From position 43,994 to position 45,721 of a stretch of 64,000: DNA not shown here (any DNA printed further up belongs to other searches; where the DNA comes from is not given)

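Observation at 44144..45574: SigF/SigG-like sporulation-type sigma factor with a 270-aa C-terminal extension bearing two extra HTH-like repeats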

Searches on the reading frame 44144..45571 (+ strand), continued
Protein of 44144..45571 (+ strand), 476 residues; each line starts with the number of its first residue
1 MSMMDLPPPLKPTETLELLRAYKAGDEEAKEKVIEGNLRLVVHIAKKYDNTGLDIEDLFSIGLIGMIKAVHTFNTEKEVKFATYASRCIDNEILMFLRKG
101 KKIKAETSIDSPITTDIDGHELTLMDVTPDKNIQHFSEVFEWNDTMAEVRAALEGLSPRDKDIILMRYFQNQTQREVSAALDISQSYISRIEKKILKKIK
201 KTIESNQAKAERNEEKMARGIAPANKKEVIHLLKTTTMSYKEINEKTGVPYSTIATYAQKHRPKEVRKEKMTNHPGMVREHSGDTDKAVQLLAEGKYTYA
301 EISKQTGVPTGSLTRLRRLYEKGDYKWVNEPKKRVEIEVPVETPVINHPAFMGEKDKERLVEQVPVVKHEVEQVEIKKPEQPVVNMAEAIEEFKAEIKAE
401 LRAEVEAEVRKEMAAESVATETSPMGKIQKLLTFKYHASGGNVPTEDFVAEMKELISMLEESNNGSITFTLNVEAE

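Call 76: search_protein_families(library=ncbifam, proteins=[L001:4917-6299:+, L003:2941-4269:+, L009:2444-3502:+, L009:3638-5155:+, L002:3947-4936:+, P0004, P0010, P0005], max_evalue=1e-10)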
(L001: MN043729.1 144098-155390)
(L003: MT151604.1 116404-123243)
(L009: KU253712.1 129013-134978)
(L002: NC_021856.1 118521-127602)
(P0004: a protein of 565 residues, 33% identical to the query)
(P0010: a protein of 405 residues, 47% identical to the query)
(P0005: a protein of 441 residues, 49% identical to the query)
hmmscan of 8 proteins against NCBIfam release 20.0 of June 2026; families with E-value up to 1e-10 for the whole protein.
L001:4917-6299:+ (461 aa): 28 families (the best 25 are shown)
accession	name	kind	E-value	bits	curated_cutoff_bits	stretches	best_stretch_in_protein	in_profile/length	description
NF006158.0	PRK08301.1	equivalog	4.9e-54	183.3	339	1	6-208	35-239/241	RNA polymerase sporulation sigma factor SigE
TIGR02835.1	spore_sigmaE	equivalog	1.6e-51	175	348.6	1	6-207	28-231/234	RNA polymerase sporulation sigma factor SigE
NF004471.0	PRK05803.1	subfamily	1.2e-50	172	252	1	6-208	26-230/235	RNA polymerase sporulation sigma factor SigK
TIGR02846.1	spore_sigmaK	equivalog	9.1e-49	166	298.65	1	5-203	23-223/227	RNA polymerase sporulation sigma factor SigK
TIGR02980.1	SigBFG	subfamily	5.2e-31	108.1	234.35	2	105-204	131-224/227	SigB/SigF/SigG family RNA polymerase sigma factor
NF006071.0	PRK08215.1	equivalog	1.7e-30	106.4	372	1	10-115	17-121/258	RNA polymerase sporulation sigma factor SigG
TIGR02937.1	sigma70-ECF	superfamily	4e-30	104.6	42.9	1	34-203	3-162/165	sigma-70 family RNA polymerase sigma factor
NF004052.0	PRK05572.1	subfamily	1.2e-29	103.5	311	1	13-112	15-113/252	SigF/SigG family RNA polymerase sporulation sigma factor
TIGR02885.1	spore_sigF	equivalog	4.8e-29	101.8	321.45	1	25-114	4-94/231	RNA polymerase sporulation sigma factor SigF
TIGR02850.1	spore_sigG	equivalog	8.7e-29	100.7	457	1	10-114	14-117/254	RNA polymerase sporulation sigma factor SigG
NF005644.0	PRK07408.1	subfamily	8.3e-24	84.6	261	1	105-208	156-255/258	RNA polymerase sigma factor SigF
TIGR02479.1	FliA_WhiG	subfamily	4.4e-23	82.2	189.6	1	107-204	126-221/224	FliA/WhiG family RNA polymerase sigma factor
NF004935.0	PRK06288.1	equivalog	1.4e-22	80.6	343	1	108-206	164-262/270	RNA polymerase sigma factor WhiG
TIGR02941.1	Sigma_B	equivalog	2.1e-22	79.8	315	1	106-206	158-253/255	RNA polymerase sigma factor SigB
TIGR02394.1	rpoS_proteo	equivalog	1.4e-18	67.4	378.7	1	14-95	30-110/285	RNA polymerase sigma factor RpoS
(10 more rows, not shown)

L003:2941-4269:+ (443 aa): 42 families (the best 25 are shown)
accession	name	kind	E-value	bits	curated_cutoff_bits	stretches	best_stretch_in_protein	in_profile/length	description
NF004052.0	PRK05572.1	subfamily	9.4e-94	313.6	311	1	4-242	8-248/252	SigF/SigG family RNA polymerase sporulation sigma factor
TIGR02885.1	spore_sigF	equivalog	1.1e-84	283.9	321.45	1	18-242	1-229/231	RNA polymerase sporulation sigma factor SigF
NF006071.0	PRK08215.1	equivalog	1.3e-68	231.4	372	1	4-242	13-255/258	RNA polymerase sporulation sigma factor SigG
TIGR02980.1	SigBFG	subfamily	2.8e-66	223.5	234.35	1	27-243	2-225/227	SigB/SigF/SigG family RNA polymerase sigma factor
TIGR02850.1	spore_sigG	equivalog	3e-65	220.2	457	1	5-241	11-251/254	RNA polymerase sporulation sigma factor SigG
NF005644.0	PRK07408.1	subfamily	6.4e-38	130.8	261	1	11-245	9-254/258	RNA polymerase sigma factor SigF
TIGR02937.1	sigma70-ECF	superfamily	1e-35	122.8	42.9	1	28-242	1-163/165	sigma-70 family RNA polymerase sigma factor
TIGR02941.1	Sigma_B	equivalog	1.9e-34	119.3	315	1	10-243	10-252/255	RNA polymerase sigma factor SigB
NF006158.0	PRK08301.1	equivalog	8.1e-33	113.9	339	2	10-114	41-145/241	RNA polymerase sporulation sigma factor SigE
NF004471.0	PRK05803.1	subfamily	1.6e-32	112.6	252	2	7-148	29-170/235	RNA polymerase sporulation sigma factor SigK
TIGR02835.1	spore_sigmaE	equivalog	8.7e-32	110.4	348.6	2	10-115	34-139/234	RNA polymerase sporulation sigma factor SigE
TIGR02846.1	spore_sigmaK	equivalog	1.3e-30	106.7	298.65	1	7-119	27-139/227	RNA polymerase sporulation sigma factor SigK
NF005514.0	PRK07122.1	subfamily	7.3e-30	104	372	1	21-239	33-258/264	RNA polymerase sigma factor SigF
TIGR02479.1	FliA_WhiG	subfamily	2.6e-24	86.2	189.6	1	50-242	21-221/224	FliA/WhiG family RNA polymerase sigma factor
NF005693.0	PRK07500.1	equivalog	1.4e-21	76.9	315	1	8-251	19-284/289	RNA polymerase factor sigma-32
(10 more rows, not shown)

L009:2444-3502:+ (353 aa): 27 families (the best 25 are shown)
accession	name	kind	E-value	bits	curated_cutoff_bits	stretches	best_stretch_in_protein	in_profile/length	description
TIGR02980.1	SigBFG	subfamily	1.1e-46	159.4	234.35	1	25-252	3-225/227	SigB/SigF/SigG family RNA polymerase sigma factor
NF004052.0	PRK05572.1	subfamily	2.9e-40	138.4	311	1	3-253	10-250/252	SigF/SigG family RNA polymerase sporulation sigma factor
TIGR02885.1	spore_sigF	equivalog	4.8e-39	134.5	321.45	1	15-253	1-231/231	RNA polymerase sporulation sigma factor SigF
NF006071.0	PRK08215.1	equivalog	1.4e-36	126.4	372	1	3-252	15-256/258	RNA polymerase sporulation sigma factor SigG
TIGR02941.1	Sigma_B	equivalog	1.5e-34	119.6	315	1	7-251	10-251/255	RNA polymerase sigma factor SigB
TIGR02850.1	spore_sigG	equivalog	1.1e-33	116.7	457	1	2-252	11-253/254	RNA polymerase sporulation sigma factor SigG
NF005514.0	PRK07122.1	subfamily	2.4e-33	115.4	372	1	18-253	30-263/264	RNA polymerase sigma factor SigF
NF005644.0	PRK07408.1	subfamily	6.8e-28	98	261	1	43-254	45-254/258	RNA polymerase sigma factor SigF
TIGR02937.1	sigma70-ECF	superfamily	1.5e-23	83.2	42.9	1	34-253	10-165/165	sigma-70 family RNA polymerase sigma factor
TIGR02479.1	FliA_WhiG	subfamily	1.1e-22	80.9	189.6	1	34-253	8-223/224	FliA/WhiG family RNA polymerase sigma factor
NF004471.0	PRK05803.1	subfamily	6.3e-22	77.9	252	0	7-111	32-136/235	RNA polymerase sporulation sigma factor SigK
TIGR02846.1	spore_sigmaK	equivalog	8.5e-21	74.5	298.65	0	8-114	31-137/227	RNA polymerase sporulation sigma factor SigK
NF006158.0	PRK08301.1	equivalog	3.4e-18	66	339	0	7-102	41-136/241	RNA polymerase sporulation sigma factor SigE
TIGR02835.1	spore_sigmaE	equivalog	2.1e-17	63.4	348.6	0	7-101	34-128/234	RNA polymerase sporulation sigma factor SigE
NF005920.0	PRK07921.1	subfamily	8.9e-17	61.1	464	1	4-251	70-316/328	RNA polymerase sigma factor SigB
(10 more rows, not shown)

L009:3638-5155:+ (506 aa): 41 families (the best 25 are shown)
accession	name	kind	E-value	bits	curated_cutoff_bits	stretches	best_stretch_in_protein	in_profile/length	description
NF004052.0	PRK05572.1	subfamily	1.8e-92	309.4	311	1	5-245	11-250/252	SigF/SigG family RNA polymerase sporulation sigma factor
TIGR02885.1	spore_sigF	equivalog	1.5e-81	273.6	321.45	1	16-243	1-229/231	RNA polymerase sporulation sigma factor SigF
NF006071.0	PRK08215.1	equivalog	4.3e-69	233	372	1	7-243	18-255/258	RNA polymerase sporulation sigma factor SigG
TIGR02850.1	spore_sigG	equivalog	1.8e-67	227.4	457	1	6-242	14-251/254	RNA polymerase sporulation sigma factor SigG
TIGR02980.1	SigBFG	subfamily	3.5e-66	223.1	234.35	1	26-244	3-225/227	SigB/SigF/SigG family RNA polymerase sigma factor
NF005644.0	PRK07408.1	subfamily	5.9e-38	131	261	1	8-247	9-255/258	RNA polymerase sigma factor SigF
TIGR02941.1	Sigma_B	equivalog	1.9e-37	129.1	315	1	6-244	8-252/255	RNA polymerase sigma factor SigB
TIGR02937.1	sigma70-ECF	superfamily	8.2e-37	126.4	42.9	1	26-243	1-163/165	sigma-70 family RNA polymerase sigma factor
NF005514.0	PRK07122.1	subfamily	6e-34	117.4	372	1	25-244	39-262/264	RNA polymerase sigma factor SigF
NF006158.0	PRK08301.1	equivalog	2.9e-31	108.8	339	2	8-114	41-153/241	RNA polymerase sporulation sigma factor SigE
NF004471.0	PRK05803.1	subfamily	5.8e-31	107.5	252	1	7-128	31-158/235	RNA polymerase sporulation sigma factor SigK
TIGR02835.1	spore_sigmaE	equivalog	2.9e-29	102.2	348.6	2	8-109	34-135/234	RNA polymerase sporulation sigma factor SigE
TIGR02846.1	spore_sigmaK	equivalog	7.4e-28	97.6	298.65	1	6-102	28-124/227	RNA polymerase sporulation sigma factor SigK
TIGR02393.1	RpoD_Cterm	equivalog_domain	5.6e-23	81.8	354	1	27-244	1-227/238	RNA polymerase sigma factor RpoD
NF006666.0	PRK09210.1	equivalog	2.9e-22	79.5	572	1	2-233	108-343/370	RNA polymerase sigma factor RpoD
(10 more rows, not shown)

L002:3947-4936:+ (330 aa): 35 families (the best 25 are shown)
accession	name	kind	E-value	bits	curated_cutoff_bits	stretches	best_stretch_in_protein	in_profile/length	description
NF004052.0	PRK05572.1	subfamily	1.1e-54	185.7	311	1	4-245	10-250/252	SigF/SigG family RNA polymerase sporulation sigma factor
TIGR02885.1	spore_sigF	equivalog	1.7e-52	178.5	321.45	1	16-245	1-231/231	RNA polymerase sporulation sigma factor SigF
TIGR02980.1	SigBFG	subfamily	9.1e-51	172.7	234.35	1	26-245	3-226/227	SigB/SigF/SigG family RNA polymerase sigma factor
NF006071.0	PRK08215.1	equivalog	3.2e-49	167.8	372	1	5-244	16-256/258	RNA polymerase sporulation sigma factor SigG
TIGR02850.1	spore_sigG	equivalog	1.2e-46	159.3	457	1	4-244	12-253/254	RNA polymerase sporulation sigma factor SigG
NF004471.0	PRK05803.1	subfamily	5.4e-34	117.5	252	1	15-103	39-127/235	RNA polymerase sporulation sigma factor SigK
NF005644.0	PRK07408.1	subfamily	1e-32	113.8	261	1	14-245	14-253/258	RNA polymerase sigma factor SigF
TIGR02846.1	spore_sigmaK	equivalog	4e-32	111.6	298.65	1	16-102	38-124/227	RNA polymerase sporulation sigma factor SigK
NF005514.0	PRK07122.1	subfamily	1.8e-31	109.2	372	1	14-245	25-263/264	RNA polymerase sigma factor SigF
TIGR02941.1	Sigma_B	equivalog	1.2e-30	106.9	315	1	5-244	7-252/255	RNA polymerase sigma factor SigB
NF006158.0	PRK08301.1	equivalog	3.6e-30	105.2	339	1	9-103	42-136/241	RNA polymerase sporulation sigma factor SigE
TIGR02937.1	sigma70-ECF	superfamily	6.4e-29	100.7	42.9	1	27-243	2-163/165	sigma-70 family RNA polymerase sigma factor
TIGR02835.1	spore_sigmaE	equivalog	1.3e-28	100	348.6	1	8-102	34-128/234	RNA polymerase sporulation sigma factor SigE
NF005143.0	PRK06596.1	subfamily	3.5e-26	92.3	241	1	5-245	26-281/285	RNA polymerase factor sigma-32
TIGR02392.1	rpoH_proteo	equivalog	2.4e-25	89.7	323.1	1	3-245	11-268/270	RNA polymerase sigma factor RpoH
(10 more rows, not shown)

P0004 (565 aa): 37 families (the best 25 are shown)
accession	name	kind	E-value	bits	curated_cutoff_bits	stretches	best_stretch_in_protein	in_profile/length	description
NF006158.0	PRK08301.1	equivalog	1.4e-55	188.3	339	1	6-203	36-236/241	RNA polymerase sporulation sigma factor SigE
TIGR02835.1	spore_sigmaE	equivalog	5e-55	186.5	348.6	1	4-204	27-230/234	RNA polymerase sporulation sigma factor SigE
NF004471.0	PRK05803.1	subfamily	1.1e-54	185.1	252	1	6-208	27-232/235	RNA polymerase sporulation sigma factor SigK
TIGR02846.1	spore_sigmaK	equivalog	1.1e-52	178.9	298.65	1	3-201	22-223/227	RNA polymerase sporulation sigma factor SigK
NF006071.0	PRK08215.1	equivalog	1.3e-34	120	372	2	9-134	17-142/258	RNA polymerase sporulation sigma factor SigG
NF004052.0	PRK05572.1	subfamily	8e-34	117.3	311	1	11-112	14-115/252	SigF/SigG family RNA polymerase sporulation sigma factor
TIGR02850.1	spore_sigG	equivalog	3.3e-32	111.9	457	1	9-120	14-125/254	RNA polymerase sporulation sigma factor SigG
TIGR02885.1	spore_sigF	equivalog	1.6e-31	109.9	321.45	1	19-137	1-119/231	RNA polymerase sporulation sigma factor SigF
TIGR02980.1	SigBFG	subfamily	2e-30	106.2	234.35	2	28-102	2-76/227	SigB/SigF/SigG family RNA polymerase sigma factor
TIGR02937.1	sigma70-ECF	superfamily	1.1e-29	103.2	42.9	1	29-202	1-163/165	sigma-70 family RNA polymerase sigma factor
TIGR02394.1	rpoS_proteo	equivalog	5.2e-23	81.9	378.7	1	8-90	25-107/285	RNA polymerase sigma factor RpoS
NF005644.0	PRK07408.1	subfamily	5.5e-22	78.6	261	1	112-207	164-256/258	RNA polymerase sigma factor SigF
NF004935.0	PRK06288.1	equivalog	2e-21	76.8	343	1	104-208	162-266/270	RNA polymerase sigma factor WhiG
TIGR02393.1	RpoD_Cterm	equivalog_domain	5.7e-21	75.2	354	1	30-87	1-58/238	RNA polymerase sigma factor RpoD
NF005514.0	PRK07122.1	subfamily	6.3e-21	74.7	372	0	18-101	29-112/264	RNA polymerase sigma factor SigF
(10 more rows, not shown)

P0010 (405 aa): 44 families (the best 25 are shown)
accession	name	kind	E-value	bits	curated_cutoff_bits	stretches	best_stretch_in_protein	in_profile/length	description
NF006158.0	PRK08301.1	equivalog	2e-65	220.6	339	1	9-200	37-234/241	RNA polymerase sporulation sigma factor SigE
TIGR02835.1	spore_sigmaE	equivalog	4.7e-62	209.5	348.6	1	9-201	30-228/234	RNA polymerase sporulation sigma factor SigE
NF004471.0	PRK05803.1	subfamily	8.7e-59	198.6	252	1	8-201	27-226/235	RNA polymerase sporulation sigma factor SigK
TIGR02846.1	spore_sigmaK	equivalog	5.9e-57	192.8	298.65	1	3-199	18-222/227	RNA polymerase sporulation sigma factor SigK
NF006071.0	PRK08215.1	equivalog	9.9e-40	136.7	372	2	13-103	19-109/258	RNA polymerase sporulation sigma factor SigG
TIGR02850.1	spore_sigG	equivalog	1.5e-37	129.5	457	2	13-103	16-106/254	RNA polymerase sporulation sigma factor SigG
TIGR02885.1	spore_sigF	equivalog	7.1e-36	124.2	321.45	2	23-103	3-83/231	RNA polymerase sporulation sigma factor SigF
NF004052.0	PRK05572.1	subfamily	7.9e-35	120.6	311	2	13-102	14-103/252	SigF/SigG family RNA polymerase sporulation sigma factor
TIGR02937.1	sigma70-ECF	superfamily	4.3e-33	114.3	42.9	1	31-200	1-162/165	sigma-70 family RNA polymerase sigma factor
TIGR02980.1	SigBFG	subfamily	1e-32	113.7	234.35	2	30-104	2-76/227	SigB/SigF/SigG family RNA polymerase sigma factor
TIGR02394.1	rpoS_proteo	equivalog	3.2e-27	95.8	378.7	1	13-104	28-119/285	RNA polymerase sigma factor RpoS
NF004207.0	PRK05657.1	equivalog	2.4e-25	89.6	394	1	13-96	71-154/329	RNA polymerase sigma factor RpoS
TIGR02393.1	RpoD_Cterm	equivalog_domain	5.9e-25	88.2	354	1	32-96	1-65/238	RNA polymerase sigma factor RpoD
TIGR02997.1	Sig70-cyanoRpoD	subfamily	2.6e-24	86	384.5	1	20-96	64-139/298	RNA polymerase sigma factor, RpoD/SigA family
NF006666.0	PRK09210.1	equivalog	4.3e-23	82.2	572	1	13-96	114-197/370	RNA polymerase sigma factor RpoD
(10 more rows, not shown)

P0005 (441 aa): 41 families (the best 25 are shown)
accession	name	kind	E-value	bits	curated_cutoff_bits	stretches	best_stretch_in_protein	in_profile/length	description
NF004471.0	PRK05803.1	subfamily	2.5e-56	190.5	252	1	5-205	25-228/235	RNA polymerase sporulation sigma factor SigK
NF006158.0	PRK08301.1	equivalog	3.1e-54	184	339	1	6-203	35-235/241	RNA polymerase sporulation sigma factor SigE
TIGR02846.1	spore_sigmaK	equivalog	6.9e-54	182.8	298.65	1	5-202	23-223/227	RNA polymerase sporulation sigma factor SigK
TIGR02835.1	spore_sigmaE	equivalog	2.1e-51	174.6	348.6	1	7-203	29-228/234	RNA polymerase sporulation sigma factor SigE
NF006071.0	PRK08215.1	equivalog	1.1e-32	113.7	372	1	15-104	22-111/258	RNA polymerase sporulation sigma factor SigG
NF004052.0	PRK05572.1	subfamily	8e-32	110.7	311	1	14-102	16-104/252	SigF/SigG family RNA polymerase sporulation sigma factor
TIGR02980.1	SigBFG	subfamily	5.2e-31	108.1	234.35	2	29-110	2-83/227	SigB/SigF/SigG family RNA polymerase sigma factor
TIGR02850.1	spore_sigG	equivalog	5e-30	104.8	457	1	15-104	19-108/254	RNA polymerase sporulation sigma factor SigG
TIGR02937.1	sigma70-ECF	superfamily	2.7e-28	98.7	42.9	1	31-204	2-164/165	sigma-70 family RNA polymerase sigma factor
TIGR02885.1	spore_sigF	equivalog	3.2e-28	99.1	321.45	1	20-102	1-83/231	RNA polymerase sporulation sigma factor SigF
TIGR02393.1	RpoD_Cterm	equivalog_domain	1.2e-20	74.1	354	1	31-92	1-62/238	RNA polymerase sigma factor RpoD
TIGR02394.1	rpoS_proteo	equivalog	6.6e-20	71.8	378.7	1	17-95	33-111/285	RNA polymerase sigma factor RpoS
NF041931.2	MzaA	equivalog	1e-18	67.6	800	1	21-91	467-536/726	MZA anti-phage system associated sigma-70 family RNA polymerase sigma factor MzaA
NF005644.0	PRK07408.1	subfamily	1.4e-18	67.4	261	1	24-106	21-104/258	RNA polymerase sigma factor SigF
TIGR02997.1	Sig70-cyanoRpoD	subfamily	2.3e-18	66.5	384.5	1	22-95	66-139/298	RNA polymerase sigma factor, RpoD/SigA family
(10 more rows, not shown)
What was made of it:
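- Closest known: Bacillus phage Eldridge g169. Different: The Eldridge cores are SigF/G-type with a region 3 (309 bits to the SigF/G model, call 76).
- Other members of the extension family do have SigF/G-type cores: P59 and Eldridge_0172 (call 76).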

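Call 79: find_related_loci(query=window:44144-45571:+, collection=viral_contigs, flank=4000)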
Query window:44144-45571:+ (476 aa) in viral_contigs; peptide patterns used: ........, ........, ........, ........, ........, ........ (x = any residue, [..] = any of these).
3 stretches matched a pattern, but none encodes a relative of the query by tblastn (E <= 1e-3).

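Call 80: find_encoding_contigs(protein=P0004, flank=4000, max_places=1)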
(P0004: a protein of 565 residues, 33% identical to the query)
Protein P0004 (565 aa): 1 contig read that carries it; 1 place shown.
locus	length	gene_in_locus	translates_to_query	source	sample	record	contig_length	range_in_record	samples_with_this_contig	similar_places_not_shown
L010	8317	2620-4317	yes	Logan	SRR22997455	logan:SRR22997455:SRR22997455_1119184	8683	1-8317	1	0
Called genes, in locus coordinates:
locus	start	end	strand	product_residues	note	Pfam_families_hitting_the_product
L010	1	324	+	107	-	?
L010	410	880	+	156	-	-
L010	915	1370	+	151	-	PF27263:YndA_coil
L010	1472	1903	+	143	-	-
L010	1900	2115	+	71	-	-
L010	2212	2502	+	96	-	-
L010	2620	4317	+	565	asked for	PF07638:Sigma70_ECF (faint), PF04542:Sigma70_r2, PF04545:Sigma70_r4, PF08281:Sigma70_r4_2 (faint), PF13518:HTH_28 (faint)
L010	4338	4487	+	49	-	-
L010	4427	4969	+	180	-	-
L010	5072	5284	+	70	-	-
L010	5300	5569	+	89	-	-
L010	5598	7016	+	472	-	PF04095:NAPRTase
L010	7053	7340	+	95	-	-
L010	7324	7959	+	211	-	PF01467:CTP_transf_like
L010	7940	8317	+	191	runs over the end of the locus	PF28549:NDPSase_N (faint), PF00293:NUDIX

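Call 81: find_encoding_contigs(protein=P0007, flank=4000, max_places=1)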
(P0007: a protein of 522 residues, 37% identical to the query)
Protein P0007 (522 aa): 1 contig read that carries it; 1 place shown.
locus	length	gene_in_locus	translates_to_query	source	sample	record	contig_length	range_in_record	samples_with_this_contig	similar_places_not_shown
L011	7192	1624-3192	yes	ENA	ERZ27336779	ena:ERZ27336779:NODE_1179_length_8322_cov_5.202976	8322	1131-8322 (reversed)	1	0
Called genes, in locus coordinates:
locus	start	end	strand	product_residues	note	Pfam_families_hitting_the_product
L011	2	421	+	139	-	?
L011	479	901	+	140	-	-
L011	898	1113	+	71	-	-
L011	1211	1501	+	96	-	-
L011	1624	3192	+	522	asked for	PF04542:Sigma70_r2, PF08281:Sigma70_r4_2, PF04545:Sigma70_r4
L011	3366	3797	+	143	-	-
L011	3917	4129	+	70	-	-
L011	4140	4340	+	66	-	-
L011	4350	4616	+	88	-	-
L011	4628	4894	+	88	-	-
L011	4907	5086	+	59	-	-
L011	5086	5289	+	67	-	-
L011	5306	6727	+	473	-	PF04095:NAPRTase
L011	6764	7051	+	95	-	-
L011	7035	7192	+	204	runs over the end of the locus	PF01467:CTP_transf_like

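Call 82: find_encoding_contigs(protein=P0006, flank=4000, max_places=1)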
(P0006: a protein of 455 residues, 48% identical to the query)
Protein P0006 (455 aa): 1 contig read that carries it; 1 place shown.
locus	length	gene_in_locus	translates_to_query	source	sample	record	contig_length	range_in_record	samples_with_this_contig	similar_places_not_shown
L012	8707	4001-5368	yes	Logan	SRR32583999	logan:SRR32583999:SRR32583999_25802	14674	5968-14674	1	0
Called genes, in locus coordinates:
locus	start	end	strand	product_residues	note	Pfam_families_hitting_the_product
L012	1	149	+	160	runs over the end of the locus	PF03960:ArsC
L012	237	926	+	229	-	-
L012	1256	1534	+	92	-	-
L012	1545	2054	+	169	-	-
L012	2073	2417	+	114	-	-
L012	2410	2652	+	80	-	-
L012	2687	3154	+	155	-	-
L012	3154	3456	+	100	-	-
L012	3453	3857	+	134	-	-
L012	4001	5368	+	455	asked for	PF04542:Sigma70_r2, PF04545:Sigma70_r4, PF08281:Sigma70_r4_2 (weak)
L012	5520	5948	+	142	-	-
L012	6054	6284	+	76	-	-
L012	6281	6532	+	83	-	-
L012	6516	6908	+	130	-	-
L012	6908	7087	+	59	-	-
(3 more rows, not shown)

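Call 83: find_encoding_contigs(protein=P0011, flank=2000, max_places=1)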
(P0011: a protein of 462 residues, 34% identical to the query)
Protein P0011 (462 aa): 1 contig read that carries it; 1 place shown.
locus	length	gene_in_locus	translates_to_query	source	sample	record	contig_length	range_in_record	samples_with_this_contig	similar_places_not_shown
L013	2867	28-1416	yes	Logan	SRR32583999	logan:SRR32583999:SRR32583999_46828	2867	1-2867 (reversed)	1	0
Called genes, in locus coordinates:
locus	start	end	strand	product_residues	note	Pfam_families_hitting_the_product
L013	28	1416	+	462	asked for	PF04542:Sigma70_r2, PF04545:Sigma70_r4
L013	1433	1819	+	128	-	-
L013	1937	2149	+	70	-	-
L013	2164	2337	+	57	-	-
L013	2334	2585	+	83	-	-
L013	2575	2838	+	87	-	-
